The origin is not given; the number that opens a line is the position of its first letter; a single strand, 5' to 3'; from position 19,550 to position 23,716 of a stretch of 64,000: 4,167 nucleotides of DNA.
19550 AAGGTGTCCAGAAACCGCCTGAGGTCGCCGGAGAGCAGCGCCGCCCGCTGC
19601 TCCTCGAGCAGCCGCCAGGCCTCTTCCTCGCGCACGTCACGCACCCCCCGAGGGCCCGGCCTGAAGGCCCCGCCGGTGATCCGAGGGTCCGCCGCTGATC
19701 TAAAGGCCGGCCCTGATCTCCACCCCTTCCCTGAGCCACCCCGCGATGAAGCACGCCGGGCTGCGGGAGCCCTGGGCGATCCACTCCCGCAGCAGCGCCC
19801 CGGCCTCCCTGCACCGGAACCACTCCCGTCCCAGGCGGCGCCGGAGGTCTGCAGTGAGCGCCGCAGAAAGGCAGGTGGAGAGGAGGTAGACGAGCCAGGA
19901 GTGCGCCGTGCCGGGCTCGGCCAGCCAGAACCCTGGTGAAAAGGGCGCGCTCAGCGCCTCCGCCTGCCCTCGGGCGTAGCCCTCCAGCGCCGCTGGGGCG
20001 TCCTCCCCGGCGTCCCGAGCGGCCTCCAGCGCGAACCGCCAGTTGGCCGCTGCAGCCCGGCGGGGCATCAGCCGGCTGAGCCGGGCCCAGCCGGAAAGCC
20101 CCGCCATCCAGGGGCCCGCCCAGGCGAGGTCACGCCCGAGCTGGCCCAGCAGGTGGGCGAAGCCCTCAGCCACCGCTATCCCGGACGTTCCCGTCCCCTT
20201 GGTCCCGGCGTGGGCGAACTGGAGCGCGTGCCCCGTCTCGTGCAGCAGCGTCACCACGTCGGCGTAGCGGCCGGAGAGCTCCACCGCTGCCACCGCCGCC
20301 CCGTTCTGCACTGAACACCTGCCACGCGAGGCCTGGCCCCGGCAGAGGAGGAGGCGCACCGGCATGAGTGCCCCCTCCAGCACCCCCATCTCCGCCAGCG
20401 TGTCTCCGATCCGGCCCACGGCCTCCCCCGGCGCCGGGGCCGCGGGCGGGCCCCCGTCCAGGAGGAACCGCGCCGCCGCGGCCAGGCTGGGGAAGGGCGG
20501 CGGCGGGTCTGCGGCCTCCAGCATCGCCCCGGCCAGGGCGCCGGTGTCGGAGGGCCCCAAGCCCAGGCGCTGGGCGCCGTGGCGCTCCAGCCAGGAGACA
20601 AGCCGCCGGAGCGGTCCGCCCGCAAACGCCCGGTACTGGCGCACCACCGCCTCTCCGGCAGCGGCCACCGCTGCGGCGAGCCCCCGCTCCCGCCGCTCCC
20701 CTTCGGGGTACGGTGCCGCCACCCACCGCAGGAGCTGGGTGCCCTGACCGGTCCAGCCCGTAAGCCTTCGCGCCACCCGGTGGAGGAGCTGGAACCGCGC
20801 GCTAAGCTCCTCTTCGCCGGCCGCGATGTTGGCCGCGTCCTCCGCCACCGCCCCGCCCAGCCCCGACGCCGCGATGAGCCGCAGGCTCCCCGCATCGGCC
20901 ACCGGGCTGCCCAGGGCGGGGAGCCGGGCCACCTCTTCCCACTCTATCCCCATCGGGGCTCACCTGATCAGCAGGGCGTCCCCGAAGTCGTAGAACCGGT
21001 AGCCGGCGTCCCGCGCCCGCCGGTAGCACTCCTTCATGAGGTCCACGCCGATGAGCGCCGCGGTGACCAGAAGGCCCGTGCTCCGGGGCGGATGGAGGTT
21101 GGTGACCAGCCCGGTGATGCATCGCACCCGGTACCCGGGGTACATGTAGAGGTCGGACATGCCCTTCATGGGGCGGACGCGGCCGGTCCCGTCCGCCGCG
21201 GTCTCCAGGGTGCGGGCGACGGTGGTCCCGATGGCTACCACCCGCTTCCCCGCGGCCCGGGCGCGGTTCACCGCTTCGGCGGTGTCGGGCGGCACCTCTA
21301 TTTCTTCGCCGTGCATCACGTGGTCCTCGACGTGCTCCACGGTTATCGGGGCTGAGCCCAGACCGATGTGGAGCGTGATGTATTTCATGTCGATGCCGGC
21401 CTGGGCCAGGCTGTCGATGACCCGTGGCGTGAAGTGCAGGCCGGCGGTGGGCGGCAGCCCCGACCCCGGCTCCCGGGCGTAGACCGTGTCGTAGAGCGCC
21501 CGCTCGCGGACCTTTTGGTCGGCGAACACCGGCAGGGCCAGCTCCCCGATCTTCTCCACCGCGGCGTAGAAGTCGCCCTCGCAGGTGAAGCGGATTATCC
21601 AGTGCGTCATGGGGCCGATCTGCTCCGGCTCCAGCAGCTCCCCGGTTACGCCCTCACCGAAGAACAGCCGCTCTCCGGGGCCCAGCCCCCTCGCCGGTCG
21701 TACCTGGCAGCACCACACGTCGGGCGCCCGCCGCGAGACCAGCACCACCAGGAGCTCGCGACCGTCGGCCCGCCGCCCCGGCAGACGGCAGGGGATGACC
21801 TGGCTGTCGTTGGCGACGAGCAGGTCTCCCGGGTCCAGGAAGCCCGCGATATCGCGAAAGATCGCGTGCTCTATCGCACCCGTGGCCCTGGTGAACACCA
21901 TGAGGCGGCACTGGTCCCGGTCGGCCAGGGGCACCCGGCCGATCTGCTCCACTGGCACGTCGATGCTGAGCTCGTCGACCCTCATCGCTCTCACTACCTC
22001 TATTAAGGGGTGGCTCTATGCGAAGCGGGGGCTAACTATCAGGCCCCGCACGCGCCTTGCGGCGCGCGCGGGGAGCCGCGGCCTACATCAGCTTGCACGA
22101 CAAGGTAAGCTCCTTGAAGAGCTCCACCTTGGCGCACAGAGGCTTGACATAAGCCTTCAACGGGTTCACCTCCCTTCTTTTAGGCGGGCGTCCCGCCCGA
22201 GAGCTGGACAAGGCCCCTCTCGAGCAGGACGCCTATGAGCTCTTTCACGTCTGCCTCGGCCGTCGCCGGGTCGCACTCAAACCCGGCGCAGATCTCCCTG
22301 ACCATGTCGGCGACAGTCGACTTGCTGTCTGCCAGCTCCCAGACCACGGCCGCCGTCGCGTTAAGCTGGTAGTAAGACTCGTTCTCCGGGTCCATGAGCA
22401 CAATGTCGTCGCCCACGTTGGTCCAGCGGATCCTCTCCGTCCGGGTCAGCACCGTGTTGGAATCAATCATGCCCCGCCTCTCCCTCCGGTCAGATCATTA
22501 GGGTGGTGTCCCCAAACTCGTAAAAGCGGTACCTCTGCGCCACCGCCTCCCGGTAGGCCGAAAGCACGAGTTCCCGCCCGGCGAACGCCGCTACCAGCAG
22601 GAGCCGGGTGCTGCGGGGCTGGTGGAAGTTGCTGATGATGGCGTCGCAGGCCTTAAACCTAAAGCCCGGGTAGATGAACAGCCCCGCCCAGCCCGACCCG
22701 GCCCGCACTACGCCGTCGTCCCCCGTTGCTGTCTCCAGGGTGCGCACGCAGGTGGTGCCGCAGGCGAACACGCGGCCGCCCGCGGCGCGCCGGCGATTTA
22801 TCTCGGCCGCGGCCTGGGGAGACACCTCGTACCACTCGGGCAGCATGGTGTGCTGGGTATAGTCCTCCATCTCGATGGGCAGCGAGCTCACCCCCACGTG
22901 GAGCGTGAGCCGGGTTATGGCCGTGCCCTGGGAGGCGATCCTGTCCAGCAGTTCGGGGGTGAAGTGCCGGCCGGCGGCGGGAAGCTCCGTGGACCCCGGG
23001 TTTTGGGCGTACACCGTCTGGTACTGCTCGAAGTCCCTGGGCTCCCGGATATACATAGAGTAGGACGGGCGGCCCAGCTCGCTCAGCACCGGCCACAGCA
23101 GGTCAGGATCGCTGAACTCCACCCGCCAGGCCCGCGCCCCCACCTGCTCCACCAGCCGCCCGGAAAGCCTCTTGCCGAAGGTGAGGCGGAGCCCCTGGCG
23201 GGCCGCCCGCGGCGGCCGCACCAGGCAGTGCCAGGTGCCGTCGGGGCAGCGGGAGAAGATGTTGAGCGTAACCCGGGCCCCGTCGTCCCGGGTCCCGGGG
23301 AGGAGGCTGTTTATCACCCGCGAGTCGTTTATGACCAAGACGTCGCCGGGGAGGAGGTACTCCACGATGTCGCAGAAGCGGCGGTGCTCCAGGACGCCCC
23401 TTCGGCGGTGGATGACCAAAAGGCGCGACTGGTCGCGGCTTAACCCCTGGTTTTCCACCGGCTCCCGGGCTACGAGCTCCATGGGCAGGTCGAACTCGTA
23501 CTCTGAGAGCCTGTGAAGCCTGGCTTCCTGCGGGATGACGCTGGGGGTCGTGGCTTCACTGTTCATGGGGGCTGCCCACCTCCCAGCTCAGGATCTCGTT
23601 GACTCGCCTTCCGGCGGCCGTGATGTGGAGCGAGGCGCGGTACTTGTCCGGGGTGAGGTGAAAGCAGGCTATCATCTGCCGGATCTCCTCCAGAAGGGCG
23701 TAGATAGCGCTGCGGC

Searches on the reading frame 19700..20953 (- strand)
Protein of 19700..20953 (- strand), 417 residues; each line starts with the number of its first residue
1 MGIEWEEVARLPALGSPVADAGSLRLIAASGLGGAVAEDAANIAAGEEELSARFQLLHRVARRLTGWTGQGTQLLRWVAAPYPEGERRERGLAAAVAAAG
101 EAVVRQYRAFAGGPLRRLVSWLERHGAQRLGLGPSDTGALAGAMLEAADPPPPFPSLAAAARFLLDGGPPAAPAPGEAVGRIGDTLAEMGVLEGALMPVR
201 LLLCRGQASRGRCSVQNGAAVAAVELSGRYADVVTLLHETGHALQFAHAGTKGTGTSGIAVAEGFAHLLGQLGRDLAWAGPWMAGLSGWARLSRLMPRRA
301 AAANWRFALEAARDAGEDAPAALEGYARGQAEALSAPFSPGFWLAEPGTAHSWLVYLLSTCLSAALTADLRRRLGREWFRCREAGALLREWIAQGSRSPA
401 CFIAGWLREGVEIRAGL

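Call 9: search_protein_families(library=pfam, proteins=[window:19700-20953:-], max_evalue=0.01)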
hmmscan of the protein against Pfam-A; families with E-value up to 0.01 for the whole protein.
window:19700-20953:- (417 aa): 0 families

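Call 35: search_protein_families(library=ncbifam, proteins=[window:19700-20953:-], max_evalue=0.001)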
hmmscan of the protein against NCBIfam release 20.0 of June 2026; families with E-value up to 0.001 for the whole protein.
window:19700-20953:- (417 aa): 0 families

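Call 71: search_solved_structures(query=window:19700-20953:-, max_evalue=1)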
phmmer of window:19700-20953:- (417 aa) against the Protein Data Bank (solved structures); distinct sequences matched with E-value up to 1: 0.

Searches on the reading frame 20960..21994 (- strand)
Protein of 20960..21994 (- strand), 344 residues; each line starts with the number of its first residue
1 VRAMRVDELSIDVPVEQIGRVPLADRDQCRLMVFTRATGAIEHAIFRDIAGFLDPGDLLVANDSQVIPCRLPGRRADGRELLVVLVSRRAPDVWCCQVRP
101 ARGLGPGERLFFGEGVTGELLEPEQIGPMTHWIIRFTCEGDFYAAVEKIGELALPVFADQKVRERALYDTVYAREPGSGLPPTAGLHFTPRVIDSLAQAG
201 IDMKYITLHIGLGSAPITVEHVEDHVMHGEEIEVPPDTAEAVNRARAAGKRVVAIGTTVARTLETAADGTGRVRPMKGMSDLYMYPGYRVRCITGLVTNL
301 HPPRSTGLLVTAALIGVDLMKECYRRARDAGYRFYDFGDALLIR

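Call 10: search_protein_families(library=pfam, proteins=[window:20960-21994:-], max_evalue=0.01)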
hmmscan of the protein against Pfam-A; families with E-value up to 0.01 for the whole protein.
window:20960-21994:- (344 aa): 1 family
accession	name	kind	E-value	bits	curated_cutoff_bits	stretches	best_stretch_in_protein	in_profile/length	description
PF02547.20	Queuosine_synth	-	2e-97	326.6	25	1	9-343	4-322/322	Queuosine biosynthesis protein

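Call 35: search_protein_families(library=ncbifam, proteins=[window:20960-21994:-], max_evalue=0.001)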
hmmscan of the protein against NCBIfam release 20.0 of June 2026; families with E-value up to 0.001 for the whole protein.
window:20960-21994:- (344 aa): 3 families
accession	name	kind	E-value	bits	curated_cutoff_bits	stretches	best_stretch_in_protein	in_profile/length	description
NF001140.0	PRK00147.1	equivalog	2.3e-97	326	324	1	4-343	1-342/346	tRNA preQ1(34) S-adenosylmethionine ribosyltransferase-isomerase QueA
TIGR00113.1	queA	equivalog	8.5e-85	284.7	267.45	1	4-343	2-344/345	tRNA preQ1(34) S-adenosylmethionine ribosyltransferase-isomerase QueA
NF002398.0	PRK01424.1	equivalog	5e-51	174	588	2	163-343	182-362/366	tRNA preQ1(34) S-adenosylmethionine ribosyltransferase-isomerase QueA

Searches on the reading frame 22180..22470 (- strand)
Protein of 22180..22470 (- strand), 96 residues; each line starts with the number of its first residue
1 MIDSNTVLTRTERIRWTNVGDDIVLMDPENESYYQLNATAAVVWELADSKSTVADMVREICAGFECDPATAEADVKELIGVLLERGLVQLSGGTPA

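Call 10: search_protein_families(library=pfam, proteins=[window:22180-22470:-], max_evalue=0.01)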
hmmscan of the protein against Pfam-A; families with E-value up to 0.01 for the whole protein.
window:22180-22470:- (96 aa): 1 family
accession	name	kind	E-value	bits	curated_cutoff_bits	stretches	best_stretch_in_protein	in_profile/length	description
PF05402.18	PqqD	-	4.2e-19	69.1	23.4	1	23-88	2-67/67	Coenzyme PQQ synthesis protein D (PqqD)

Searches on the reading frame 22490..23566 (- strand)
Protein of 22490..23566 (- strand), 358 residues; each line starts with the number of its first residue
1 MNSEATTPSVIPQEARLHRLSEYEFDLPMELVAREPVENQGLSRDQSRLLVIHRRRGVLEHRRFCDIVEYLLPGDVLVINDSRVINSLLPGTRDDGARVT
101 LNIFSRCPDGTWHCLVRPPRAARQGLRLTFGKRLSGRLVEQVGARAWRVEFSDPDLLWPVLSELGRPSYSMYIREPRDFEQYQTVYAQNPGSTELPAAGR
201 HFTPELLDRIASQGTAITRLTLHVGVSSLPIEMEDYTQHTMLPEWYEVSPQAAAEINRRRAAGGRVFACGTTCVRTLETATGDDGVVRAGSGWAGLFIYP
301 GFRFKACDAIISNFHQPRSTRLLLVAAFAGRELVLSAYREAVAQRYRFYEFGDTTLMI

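Call 8: search_protein_families(library=pfam, proteins=[window:22490-23566:-], max_evalue=0.01)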
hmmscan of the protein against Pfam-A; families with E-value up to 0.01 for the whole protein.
window:22490-23566:- (358 aa): 1 family
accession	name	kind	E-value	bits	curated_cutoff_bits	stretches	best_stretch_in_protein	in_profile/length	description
PF02547.20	Queuosine_synth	-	2.1e-105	352.8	25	1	20-356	1-321/322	Queuosine biosynthesis protein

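Call 26: find_homologous_proteins(query=window:22490-23566:-, max_evalue=1e-30)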
Query window:22490-23566:- (358 aa): 7839 proteins with E <= 1e-30 among 8000 candidates; the best 120 are listed.
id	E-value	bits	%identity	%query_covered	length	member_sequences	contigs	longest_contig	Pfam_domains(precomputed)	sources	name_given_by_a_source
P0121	2.0e-241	818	100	100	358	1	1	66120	PF02547.21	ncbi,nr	ncbi:MAG: tRNA preQ1(34) S-adenosylmethionine ribosyltransferase-isomerase QueA [Acetobacteraceae ba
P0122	1.5e-174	598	77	95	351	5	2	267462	PF02547.21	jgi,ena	jgi:S-adenosylmethionine:tRNA ribosyltransferase-isomerase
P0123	1.5e-171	588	76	95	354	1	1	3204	PF02547.21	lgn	-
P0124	8.6e-100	352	48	94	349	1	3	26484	PF02547.21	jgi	jgi:S-adenosylmethionine:tRNA ribosyltransferase-isomerase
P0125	5.4e-99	350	48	92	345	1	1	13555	PF02547.21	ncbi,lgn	-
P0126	1.8e-97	345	50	95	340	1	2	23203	PF02547.21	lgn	-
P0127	3.5e-97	344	51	95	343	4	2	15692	PF02547.21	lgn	-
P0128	1.1e-96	342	50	95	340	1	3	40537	PF02547.21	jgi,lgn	jgi:S-adenosylmethionine:tRNA ribosyltransferase-isomerase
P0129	2.4e-96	341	50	95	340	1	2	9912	PF02547.21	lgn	-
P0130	3.5e-96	340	51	95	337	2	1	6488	PF02547.21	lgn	-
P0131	2.2e-95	338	50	95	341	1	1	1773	PF02547.21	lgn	-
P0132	4.9e-95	337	49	95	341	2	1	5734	PF02547.21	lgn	-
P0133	2.7e-94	334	47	95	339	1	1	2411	PF02547.21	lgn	-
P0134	4.3e-94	333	49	95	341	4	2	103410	PF02547.21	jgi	-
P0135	7.4e-94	333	48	95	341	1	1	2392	PF02547.21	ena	-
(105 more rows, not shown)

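Call 28: find_encoding_contigs(protein=P0122, flank=10000, max_places=3)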
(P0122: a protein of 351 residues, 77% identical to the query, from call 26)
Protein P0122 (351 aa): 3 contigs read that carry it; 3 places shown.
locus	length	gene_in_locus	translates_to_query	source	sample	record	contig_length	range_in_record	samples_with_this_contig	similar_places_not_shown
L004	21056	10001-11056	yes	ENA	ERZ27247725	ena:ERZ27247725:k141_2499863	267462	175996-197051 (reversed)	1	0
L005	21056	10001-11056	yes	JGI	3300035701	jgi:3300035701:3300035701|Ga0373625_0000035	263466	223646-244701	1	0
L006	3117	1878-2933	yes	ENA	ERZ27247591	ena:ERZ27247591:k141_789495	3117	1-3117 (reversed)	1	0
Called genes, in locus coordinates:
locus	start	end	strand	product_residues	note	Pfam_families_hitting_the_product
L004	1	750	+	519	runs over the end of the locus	-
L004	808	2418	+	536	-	PF00496:SBP_bac_5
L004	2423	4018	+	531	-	PF00496:SBP_bac_5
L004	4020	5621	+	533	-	PF00496:SBP_bac_5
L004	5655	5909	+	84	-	-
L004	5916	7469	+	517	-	PF00501:AMP-binding, PF13193:AMP-binding_C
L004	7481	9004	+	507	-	PF00733:Asn_synthase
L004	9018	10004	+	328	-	PF01636:APH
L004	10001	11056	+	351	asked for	PF02547:Queuosine_synth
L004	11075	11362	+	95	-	PF05402:PqqD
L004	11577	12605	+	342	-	PF02547:Queuosine_synth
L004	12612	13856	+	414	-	-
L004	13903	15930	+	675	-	-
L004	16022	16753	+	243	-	PF00106:adh_short, PF08659:KR, PF13561:adh_short_C2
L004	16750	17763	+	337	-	PF01408:GFO_IDH_MocA, PF02894:GFO_IDH_MocA_C, PF22725:GFO_IDH_MocA_C3 (weak)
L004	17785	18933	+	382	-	PF06224:AlkZ-like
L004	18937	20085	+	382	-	PF13433:Peripla_BP_5, PF13458:Peripla_BP_6, PF01094:ANF_receptor (weak)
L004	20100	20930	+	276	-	PF02653:BPD_transp_2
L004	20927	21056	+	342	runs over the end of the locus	-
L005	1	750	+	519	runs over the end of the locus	-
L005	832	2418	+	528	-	PF00496:SBP_bac_5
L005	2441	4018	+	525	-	PF00496:SBP_bac_5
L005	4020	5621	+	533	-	PF00496:SBP_bac_5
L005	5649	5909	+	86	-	-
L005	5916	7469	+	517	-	PF00501:AMP-binding, PF13193:AMP-binding_C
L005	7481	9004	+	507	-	PF00733:Asn_synthase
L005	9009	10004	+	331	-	PF01636:APH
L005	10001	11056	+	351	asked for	PF02547:Queuosine_synth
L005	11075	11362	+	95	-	PF05402:PqqD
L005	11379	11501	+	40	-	-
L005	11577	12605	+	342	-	PF02547:Queuosine_synth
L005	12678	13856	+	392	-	-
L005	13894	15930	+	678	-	-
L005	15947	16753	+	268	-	PF00106:adh_short, PF08659:KR, PF13561:adh_short_C2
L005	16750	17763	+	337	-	PF01408:GFO_IDH_MocA, PF02894:GFO_IDH_MocA_C, PF22725:GFO_IDH_MocA_C3 (weak)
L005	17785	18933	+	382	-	PF06224:AlkZ-like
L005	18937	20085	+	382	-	PF13433:Peripla_BP_5, PF13458:Peripla_BP_6, PF01094:ANF_receptor (weak)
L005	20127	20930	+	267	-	PF02653:BPD_transp_2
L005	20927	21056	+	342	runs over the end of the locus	-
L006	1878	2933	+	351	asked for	PF02547:Queuosine_synth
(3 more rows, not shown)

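Call 29: find_encoding_contigs(protein=P0124, flank=10000, max_places=2)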
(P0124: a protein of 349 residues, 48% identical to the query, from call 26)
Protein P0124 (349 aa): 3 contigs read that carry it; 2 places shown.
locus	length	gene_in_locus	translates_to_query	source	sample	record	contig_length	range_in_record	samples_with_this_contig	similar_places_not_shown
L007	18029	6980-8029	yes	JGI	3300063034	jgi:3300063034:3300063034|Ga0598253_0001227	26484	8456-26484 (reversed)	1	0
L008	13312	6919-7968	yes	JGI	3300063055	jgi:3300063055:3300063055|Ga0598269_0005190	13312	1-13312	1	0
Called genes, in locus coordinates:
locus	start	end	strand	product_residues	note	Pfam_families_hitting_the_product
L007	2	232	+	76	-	?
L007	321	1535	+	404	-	PF00108:Thiolase_N, PF00109:ketoacyl-synt (faint), PF02803:Thiolase_C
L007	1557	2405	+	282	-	PF02737:3HCDH_N, PF00725:3HCDH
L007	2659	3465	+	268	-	PF09339:HTH_IclR, PF12802:MarR_2 (weak), PF01614:IclR_C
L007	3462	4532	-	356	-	PF04055:Radical_SAM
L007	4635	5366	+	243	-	PF12867:DinB_2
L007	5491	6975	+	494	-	PF00501:AMP-binding, PF13193:AMP-binding_C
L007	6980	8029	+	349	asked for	PF02547:Queuosine_synth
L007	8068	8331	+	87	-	PF05402:PqqD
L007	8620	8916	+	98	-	-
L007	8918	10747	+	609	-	PF02310:B12-binding, PF04055:Radical_SAM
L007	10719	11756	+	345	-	PF02547:Queuosine_synth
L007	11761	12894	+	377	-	PF00248:Aldo_ket_red, PF13187:Fer4_9 (weak), PF13534:Fer4_17 (weak)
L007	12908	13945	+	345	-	PF13243:SQHop_cyclase_C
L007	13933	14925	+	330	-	PF01408:GFO_IDH_MocA, PF03447:NAD_binding_3 (weak)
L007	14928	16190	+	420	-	PF05977:MFS_3, PF07690:MFS_1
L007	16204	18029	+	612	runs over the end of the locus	-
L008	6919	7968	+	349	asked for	PF02547:Queuosine_synth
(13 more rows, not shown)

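Call 30: find_encoding_contigs(protein=P0128, flank=10000, max_places=2)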
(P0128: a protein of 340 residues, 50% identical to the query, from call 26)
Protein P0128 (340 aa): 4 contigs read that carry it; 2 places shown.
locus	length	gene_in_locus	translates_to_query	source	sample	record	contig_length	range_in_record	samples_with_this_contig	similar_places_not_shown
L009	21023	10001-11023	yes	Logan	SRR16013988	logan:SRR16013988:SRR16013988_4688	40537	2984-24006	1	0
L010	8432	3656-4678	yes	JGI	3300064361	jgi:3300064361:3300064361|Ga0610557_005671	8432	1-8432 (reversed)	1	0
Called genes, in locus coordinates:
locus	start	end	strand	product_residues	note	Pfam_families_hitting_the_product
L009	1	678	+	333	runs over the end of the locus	PF12127:FloA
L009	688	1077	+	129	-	-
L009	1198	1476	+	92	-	PF07873:YabP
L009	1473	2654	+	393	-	PF06898:YqfD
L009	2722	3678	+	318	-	PF02562:PhoH, PF13604:AAA_30 (weak), PF13245:AAA_19 (weak)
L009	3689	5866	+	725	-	PF07697:7TMR-HDED, PF07698:7TM-7TMR_HD, PF01966:HD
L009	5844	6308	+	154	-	PF02130:YbeY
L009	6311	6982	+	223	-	PF01219:DAGK_prokar, PF01569:PAP2 (weak)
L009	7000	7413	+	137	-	PF00383:dCMP_cyt_deam_1, PF08211:dCMP_cyt_deam_2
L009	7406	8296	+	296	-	PF00009:GTP_EFTU (weak), PF00350:Dynamin_N (weak), PF01926:MMR_HSR1, PF02421:FeoB_N, PF03193:RsgA_GTPase (weak), PF04548:AIG1, PF07650:KH_2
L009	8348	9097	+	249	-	PF04542:Sigma70_r2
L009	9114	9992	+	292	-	PF12791:RsgI_N, PF23750:RsgI_M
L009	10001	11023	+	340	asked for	PF02547:Queuosine_synth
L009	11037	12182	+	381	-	PF01702:TGT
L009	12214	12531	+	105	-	PF02699:YajC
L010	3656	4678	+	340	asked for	PF02547:Queuosine_synth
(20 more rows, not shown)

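Call 35: search_protein_families(library=ncbifam, proteins=[window:22490-23566:-], max_evalue=0.001)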
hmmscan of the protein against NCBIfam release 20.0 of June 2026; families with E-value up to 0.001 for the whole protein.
window:22490-23566:- (358 aa): 3 families
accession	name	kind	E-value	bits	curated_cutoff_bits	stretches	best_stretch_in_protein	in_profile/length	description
NF001140.0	PRK00147.1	equivalog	3.5e-99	332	324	1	19-357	2-342/346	tRNA preQ1(34) S-adenosylmethionine ribosyltransferase-isomerase QueA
TIGR00113.1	queA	equivalog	6.2e-84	281.9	267.45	1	19-357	3-344/345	tRNA preQ1(34) S-adenosylmethionine ribosyltransferase-isomerase QueA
NF002398.0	PRK01424.1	equivalog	1.8e-58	198.5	588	2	175-357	180-362/366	tRNA preQ1(34) S-adenosylmethionine ribosyltransferase-isomerase QueA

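Call 89: find_encoding_contigs(protein=P0125, flank=10000, max_places=1)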
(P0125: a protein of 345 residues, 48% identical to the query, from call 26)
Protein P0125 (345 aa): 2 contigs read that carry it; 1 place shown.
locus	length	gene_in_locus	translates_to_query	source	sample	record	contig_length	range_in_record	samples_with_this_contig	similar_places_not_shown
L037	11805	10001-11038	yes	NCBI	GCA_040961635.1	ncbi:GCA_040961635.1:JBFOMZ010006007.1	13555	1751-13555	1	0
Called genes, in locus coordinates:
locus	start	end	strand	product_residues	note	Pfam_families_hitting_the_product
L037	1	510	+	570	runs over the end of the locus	PF02776:TPP_enzyme_N, PF00205:TPP_enzyme_M, PF02775:TPP_enzyme_C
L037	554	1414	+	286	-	PF00800:PDT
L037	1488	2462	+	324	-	PF04794:YdjC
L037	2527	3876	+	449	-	PF13506:Glyco_transf_21, PF00535:Glycos_transf_2 (weak), PF13641:Glyco_tranf_2_3, PF13632:Glyco_trans_2_3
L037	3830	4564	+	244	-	PF22790:YkoP (weak)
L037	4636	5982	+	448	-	PF08240:ADH_N, PF16912:Glu_dehyd_C (faint), PF00107:ADH_zinc_N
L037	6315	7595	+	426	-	PF00083:Sugar_tr, PF07690:MFS_1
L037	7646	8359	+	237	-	PF12867:DinB_2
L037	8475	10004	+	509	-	PF00501:AMP-binding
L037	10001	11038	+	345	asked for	PF02547:Queuosine_synth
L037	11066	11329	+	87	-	PF05402:PqqD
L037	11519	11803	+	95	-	?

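Call 90: find_encoding_contigs(protein=P0127, flank=10000, max_places=1)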
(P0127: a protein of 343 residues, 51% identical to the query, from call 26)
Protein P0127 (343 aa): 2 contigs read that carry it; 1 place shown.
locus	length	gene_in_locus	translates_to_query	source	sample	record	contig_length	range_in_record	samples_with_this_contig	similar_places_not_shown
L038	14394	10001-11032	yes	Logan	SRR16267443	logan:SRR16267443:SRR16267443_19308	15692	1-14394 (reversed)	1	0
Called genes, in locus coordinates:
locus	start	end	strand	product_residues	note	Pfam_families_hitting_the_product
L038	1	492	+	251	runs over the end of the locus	PF20772:TACO1_YebC_N, PF01709:Transcrip_reg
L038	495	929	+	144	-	PF14464:Prok-JAB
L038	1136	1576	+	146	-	PF14464:Prok-JAB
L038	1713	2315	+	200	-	-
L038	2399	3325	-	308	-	PF03816:LytR_cpsA_psr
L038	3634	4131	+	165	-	PF02075:RuvC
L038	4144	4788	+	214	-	PF01330:RuvA_N, PF00633:HHH (faint), PF14520:HHH_5, PF21176:RecR_HhH (faint), PF07499:RuvA_C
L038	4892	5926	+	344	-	PF05496:RuvB_N, PF01078:Mg_chelatase (faint), PF13191:AAA_16 (weak), PF00004:AAA, PF07728:AAA_5, PF17864:AAA_lid_4, PF05491:WHD_RuvB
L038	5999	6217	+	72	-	PF11146:DUF2905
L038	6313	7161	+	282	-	PF04542:Sigma70_r2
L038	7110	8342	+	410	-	PF12791:RsgI_N, PF23750:RsgI_M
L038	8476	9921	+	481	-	PF08486:SpoIID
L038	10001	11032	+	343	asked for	PF02547:Queuosine_synth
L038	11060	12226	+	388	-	PF01702:TGT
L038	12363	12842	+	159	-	PF00583:Acetyltransf_1, PF13673:Acetyltransf_10, PF13508:Acetyltransf_7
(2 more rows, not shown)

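Call 91: find_encoding_contigs(protein=P0134, flank=10000, max_places=1)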
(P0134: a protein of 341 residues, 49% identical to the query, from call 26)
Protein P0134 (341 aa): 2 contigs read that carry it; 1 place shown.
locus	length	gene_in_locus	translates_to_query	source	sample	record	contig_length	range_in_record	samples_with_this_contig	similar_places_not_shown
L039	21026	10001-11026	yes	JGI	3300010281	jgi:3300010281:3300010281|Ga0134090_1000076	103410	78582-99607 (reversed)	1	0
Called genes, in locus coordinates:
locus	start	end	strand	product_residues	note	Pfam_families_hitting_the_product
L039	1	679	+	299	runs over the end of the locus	PF02540:NAD_synthase, PF03054:tRNA_Me_trans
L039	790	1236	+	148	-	PF14464:Prok-JAB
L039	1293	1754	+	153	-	PF01398:JAB (weak), PF14464:Prok-JAB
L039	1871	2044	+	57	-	-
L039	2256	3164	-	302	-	PF03816:LytR_cpsA_psr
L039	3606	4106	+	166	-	PF02075:RuvC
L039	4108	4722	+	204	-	PF01330:RuvA_N, PF00633:HHH (faint), PF14520:HHH_5, PF21176:RecR_HhH (weak), PF07499:RuvA_C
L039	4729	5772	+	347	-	PF05496:RuvB_N, PF01078:Mg_chelatase (faint), PF00004:AAA, PF07728:AAA_5, PF17864:AAA_lid_4, PF05491:WHD_RuvB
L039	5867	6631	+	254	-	PF04542:Sigma70_r2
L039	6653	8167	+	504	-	PF12791:RsgI_N, PF23750:RsgI_M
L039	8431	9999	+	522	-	PF08486:SpoIID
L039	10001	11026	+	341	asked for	PF02547:Queuosine_synth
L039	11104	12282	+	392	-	PF01702:TGT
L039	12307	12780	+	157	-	PF00583:Acetyltransf_1, PF13673:Acetyltransf_10, PF13508:Acetyltransf_7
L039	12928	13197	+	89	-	PF02699:YajC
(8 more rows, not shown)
